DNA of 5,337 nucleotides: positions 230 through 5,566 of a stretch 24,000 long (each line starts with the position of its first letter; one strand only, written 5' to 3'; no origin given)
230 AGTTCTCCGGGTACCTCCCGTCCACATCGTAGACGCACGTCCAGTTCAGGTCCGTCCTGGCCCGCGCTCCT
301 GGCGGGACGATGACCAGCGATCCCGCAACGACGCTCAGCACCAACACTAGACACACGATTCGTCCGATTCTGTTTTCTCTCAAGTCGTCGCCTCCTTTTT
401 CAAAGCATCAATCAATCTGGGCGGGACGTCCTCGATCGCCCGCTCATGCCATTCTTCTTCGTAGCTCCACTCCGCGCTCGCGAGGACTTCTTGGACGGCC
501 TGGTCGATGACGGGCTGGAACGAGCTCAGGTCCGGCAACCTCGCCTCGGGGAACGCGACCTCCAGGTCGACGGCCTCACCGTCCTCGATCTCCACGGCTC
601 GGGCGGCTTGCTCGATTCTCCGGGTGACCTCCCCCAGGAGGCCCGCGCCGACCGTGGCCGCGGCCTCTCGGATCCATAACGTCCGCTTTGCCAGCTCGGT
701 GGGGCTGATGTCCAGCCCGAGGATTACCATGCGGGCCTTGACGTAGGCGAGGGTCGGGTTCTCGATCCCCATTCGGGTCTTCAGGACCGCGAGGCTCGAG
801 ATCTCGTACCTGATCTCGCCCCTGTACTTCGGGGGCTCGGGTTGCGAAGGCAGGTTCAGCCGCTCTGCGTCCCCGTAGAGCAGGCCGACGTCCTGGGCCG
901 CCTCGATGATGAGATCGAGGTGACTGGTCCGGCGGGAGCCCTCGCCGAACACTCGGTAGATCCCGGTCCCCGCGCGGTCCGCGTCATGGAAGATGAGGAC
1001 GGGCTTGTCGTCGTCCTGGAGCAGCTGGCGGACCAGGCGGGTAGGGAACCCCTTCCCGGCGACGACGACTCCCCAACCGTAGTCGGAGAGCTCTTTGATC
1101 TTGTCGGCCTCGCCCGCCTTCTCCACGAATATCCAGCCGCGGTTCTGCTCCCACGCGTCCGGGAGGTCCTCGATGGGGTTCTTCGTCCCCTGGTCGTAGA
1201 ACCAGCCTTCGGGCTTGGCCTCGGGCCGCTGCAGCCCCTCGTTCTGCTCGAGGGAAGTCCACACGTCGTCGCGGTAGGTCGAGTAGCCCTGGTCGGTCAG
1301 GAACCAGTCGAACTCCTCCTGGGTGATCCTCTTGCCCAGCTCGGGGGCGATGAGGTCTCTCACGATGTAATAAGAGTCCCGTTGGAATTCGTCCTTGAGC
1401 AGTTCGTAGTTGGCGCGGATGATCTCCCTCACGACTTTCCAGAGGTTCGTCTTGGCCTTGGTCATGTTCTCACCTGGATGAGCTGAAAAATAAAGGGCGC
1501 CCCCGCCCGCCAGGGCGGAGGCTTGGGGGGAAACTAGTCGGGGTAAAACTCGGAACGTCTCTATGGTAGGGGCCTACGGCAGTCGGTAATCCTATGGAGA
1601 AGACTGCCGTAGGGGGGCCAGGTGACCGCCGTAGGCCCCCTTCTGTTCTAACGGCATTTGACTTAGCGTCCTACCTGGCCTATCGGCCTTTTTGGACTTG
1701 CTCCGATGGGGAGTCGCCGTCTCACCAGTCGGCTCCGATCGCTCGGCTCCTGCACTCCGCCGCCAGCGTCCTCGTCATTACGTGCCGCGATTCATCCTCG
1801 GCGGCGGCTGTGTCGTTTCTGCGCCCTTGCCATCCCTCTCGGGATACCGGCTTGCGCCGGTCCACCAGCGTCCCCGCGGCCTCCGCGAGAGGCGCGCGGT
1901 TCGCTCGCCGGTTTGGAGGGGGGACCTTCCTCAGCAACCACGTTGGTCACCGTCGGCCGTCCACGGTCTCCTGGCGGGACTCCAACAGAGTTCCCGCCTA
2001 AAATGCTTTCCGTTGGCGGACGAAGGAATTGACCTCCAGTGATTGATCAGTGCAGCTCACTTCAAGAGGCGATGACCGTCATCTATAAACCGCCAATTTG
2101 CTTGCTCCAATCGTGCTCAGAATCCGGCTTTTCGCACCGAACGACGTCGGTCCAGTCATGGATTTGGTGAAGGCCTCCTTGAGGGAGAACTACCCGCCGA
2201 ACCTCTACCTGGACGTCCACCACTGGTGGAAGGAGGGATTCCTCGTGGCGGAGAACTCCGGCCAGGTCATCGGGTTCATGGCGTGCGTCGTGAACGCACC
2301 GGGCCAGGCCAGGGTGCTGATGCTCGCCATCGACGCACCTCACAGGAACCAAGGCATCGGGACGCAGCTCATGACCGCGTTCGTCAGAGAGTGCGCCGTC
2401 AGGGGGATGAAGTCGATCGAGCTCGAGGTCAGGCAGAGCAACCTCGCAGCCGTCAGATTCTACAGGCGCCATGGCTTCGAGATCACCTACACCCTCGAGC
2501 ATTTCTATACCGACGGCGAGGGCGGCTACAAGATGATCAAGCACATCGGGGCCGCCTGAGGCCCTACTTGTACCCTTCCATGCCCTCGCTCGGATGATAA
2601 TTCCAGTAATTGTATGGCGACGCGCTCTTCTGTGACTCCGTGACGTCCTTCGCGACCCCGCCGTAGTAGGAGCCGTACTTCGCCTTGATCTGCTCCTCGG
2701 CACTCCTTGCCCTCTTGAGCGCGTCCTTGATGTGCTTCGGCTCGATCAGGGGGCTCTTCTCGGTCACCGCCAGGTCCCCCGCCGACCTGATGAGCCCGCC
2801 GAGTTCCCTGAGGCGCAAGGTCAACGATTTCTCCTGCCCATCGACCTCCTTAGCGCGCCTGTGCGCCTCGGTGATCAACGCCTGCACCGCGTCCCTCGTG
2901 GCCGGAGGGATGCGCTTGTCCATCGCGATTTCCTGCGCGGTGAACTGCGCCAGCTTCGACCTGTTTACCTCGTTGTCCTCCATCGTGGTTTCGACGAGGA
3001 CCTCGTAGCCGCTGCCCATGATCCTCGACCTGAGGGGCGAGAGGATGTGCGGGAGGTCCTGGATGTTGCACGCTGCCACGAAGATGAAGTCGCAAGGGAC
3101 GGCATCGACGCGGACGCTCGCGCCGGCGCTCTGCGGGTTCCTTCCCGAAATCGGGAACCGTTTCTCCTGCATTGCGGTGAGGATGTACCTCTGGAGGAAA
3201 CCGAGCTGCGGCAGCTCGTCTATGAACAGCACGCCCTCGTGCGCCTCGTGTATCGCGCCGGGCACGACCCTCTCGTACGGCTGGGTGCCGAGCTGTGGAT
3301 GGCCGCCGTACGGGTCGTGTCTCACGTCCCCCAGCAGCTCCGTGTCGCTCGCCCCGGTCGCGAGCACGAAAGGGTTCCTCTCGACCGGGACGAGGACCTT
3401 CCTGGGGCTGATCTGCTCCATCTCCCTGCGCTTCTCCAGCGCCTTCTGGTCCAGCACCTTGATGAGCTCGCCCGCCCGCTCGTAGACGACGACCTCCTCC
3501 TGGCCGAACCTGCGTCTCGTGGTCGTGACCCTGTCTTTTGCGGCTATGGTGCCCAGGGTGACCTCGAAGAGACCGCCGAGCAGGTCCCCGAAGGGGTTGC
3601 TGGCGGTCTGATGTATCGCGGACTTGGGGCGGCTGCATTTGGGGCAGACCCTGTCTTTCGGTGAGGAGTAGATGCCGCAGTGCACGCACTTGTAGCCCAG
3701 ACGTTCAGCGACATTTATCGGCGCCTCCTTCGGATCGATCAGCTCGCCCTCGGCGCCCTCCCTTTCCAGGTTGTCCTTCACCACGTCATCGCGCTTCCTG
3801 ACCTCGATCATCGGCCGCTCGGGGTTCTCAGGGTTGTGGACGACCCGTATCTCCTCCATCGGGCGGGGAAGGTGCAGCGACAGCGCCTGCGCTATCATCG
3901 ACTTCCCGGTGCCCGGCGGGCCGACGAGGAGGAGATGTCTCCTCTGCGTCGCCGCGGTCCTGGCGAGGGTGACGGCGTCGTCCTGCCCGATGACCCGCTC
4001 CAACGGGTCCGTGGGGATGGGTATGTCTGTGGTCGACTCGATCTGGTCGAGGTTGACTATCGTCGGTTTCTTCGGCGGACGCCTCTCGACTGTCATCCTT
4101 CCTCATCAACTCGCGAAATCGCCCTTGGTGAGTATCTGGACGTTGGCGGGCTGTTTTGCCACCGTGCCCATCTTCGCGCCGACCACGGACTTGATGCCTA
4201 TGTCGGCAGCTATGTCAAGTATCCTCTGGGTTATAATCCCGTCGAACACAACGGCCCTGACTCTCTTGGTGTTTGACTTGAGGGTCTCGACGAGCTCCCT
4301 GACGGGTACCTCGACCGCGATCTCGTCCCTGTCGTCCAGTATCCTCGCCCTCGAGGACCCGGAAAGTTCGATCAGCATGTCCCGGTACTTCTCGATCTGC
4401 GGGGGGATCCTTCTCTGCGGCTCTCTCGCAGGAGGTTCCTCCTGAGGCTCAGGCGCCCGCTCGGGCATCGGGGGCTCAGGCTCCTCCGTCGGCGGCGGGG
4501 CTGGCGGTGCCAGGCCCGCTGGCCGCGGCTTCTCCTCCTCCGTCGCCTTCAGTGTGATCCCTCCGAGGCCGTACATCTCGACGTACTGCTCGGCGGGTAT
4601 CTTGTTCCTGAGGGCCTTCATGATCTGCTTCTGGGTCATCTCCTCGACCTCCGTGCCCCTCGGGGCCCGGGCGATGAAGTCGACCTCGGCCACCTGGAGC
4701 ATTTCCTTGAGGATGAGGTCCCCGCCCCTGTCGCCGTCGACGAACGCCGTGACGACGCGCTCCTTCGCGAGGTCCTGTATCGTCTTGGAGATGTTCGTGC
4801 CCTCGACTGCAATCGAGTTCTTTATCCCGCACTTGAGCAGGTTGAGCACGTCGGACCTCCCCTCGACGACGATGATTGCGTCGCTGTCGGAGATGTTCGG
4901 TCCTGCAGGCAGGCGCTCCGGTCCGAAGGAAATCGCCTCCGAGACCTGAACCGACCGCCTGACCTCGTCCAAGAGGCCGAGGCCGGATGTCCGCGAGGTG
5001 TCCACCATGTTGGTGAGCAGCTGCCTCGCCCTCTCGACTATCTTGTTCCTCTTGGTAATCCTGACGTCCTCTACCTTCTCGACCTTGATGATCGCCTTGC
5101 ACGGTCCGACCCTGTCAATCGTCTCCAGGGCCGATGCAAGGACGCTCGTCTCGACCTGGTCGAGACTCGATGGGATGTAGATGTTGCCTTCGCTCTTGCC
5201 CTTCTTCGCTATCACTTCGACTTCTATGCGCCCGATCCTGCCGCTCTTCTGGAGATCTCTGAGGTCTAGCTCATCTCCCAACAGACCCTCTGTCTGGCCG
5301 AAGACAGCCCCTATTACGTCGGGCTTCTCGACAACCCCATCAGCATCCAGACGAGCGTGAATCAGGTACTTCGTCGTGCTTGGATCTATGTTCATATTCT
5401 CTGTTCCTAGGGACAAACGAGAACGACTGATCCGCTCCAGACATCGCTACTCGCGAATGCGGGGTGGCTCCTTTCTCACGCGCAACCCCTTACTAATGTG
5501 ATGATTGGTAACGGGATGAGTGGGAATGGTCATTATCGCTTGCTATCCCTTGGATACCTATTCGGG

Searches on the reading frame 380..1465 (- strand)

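Call 52: search_protein_families(library=pfam, proteins=[window:380-1465:-], max_evalue=0.001)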
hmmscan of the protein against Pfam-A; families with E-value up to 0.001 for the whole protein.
window:380-1465:- (361 aa): 1 family
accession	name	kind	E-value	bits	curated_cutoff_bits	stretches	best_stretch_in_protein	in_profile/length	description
PF21180.3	TOP6A-Spo11_Toprim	-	2.9e-08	34.3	24.1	1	132-210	25-110/170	Topoisomerase 6 subunit A/Spo11, Toprim domain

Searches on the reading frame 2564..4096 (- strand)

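Call 52: search_protein_families(library=pfam, proteins=[window:2564-4096:-], max_evalue=0.001)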
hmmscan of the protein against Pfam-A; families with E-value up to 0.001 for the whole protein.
window:2564-4096:- (510 aa): 12 families
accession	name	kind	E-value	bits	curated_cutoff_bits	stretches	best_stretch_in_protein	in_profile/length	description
PF01078.27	Mg_chelatase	-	7.2e-16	58.6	20.3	2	32-81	2-51/207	Magnesium chelatase, subunit ChlI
PF00158.32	Sigma54_activat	-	1.7e-08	34.8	20.2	0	279-329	86-136/168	Sigma-54 interaction domain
PF07728.20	AAA_5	-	4.2e-07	30.5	22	1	54-83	1-31/139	AAA domain (dynein-related subfamily)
PF00004.35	AAA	-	7.6e-06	26.9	21.2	1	55-84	1-30/131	ATPase family associated with various cellular activities (AAA)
PF20720.3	nSTAND3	-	2e-05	24.8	27.2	1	41-93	6-58/155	Novel STAND NTPase 3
PF20030.5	bpMoxR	-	2.5e-05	23.9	27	1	34-76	13-55/205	MoxR domain in the MoxR-vWA-beta-propeller ternary systems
PF20436.4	LonB_AAA-LID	-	2.7e-05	24.6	22.4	1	398-463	1-62/65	Archaeal LonB, AAA+ ATPase LID domain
PF13191.12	AAA_16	-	3.9e-05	24.7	32.6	1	44-111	16-84/167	AAA ATPase domain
PF05496.18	RuvB_N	-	0.00033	20.9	27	0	43-76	24-57/159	Holliday junction DNA helicase RuvB P-loop domain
PF12775.13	AAA_7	-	0.00038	20.5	25.8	1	44-77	25-58/181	P-loop containing dynein motor region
PF00493.29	MCM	-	0.00062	19.4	23.3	0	239-314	82-150/224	MCM P-loop domain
PF13401.12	AAA_22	-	0.00088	20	27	0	51-78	4-31/130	AAA domain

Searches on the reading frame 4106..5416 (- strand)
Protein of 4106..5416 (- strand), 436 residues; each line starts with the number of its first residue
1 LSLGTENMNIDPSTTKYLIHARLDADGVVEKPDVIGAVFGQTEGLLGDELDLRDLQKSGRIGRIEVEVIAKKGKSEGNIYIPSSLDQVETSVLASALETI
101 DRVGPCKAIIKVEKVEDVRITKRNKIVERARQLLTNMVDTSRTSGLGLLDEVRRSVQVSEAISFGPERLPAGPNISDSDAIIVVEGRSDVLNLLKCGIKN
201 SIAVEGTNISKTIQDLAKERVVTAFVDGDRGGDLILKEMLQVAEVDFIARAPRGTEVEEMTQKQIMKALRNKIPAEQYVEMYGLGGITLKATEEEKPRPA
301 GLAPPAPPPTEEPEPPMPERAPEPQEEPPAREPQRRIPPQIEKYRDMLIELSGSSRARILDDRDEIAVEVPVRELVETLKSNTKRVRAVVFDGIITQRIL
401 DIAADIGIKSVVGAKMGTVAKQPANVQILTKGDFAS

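Call 52: search_protein_families(library=pfam, proteins=[window:4106-5416:-], max_evalue=0.001)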
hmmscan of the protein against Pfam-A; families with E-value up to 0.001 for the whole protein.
window:4106-5416:- (436 aa): 3 families
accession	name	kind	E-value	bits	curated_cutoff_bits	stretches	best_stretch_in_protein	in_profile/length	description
PF13662.12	Toprim_4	-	3.7e-09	37.1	25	1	180-240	2-71/85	Toprim domain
PF01751.28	Toprim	-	9.4e-07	29.4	23.1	1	181-258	2-94/96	Toprim domain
PF13155.12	Toprim_2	-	1.2e-05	26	22.1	1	182-244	1-67/88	Toprim-like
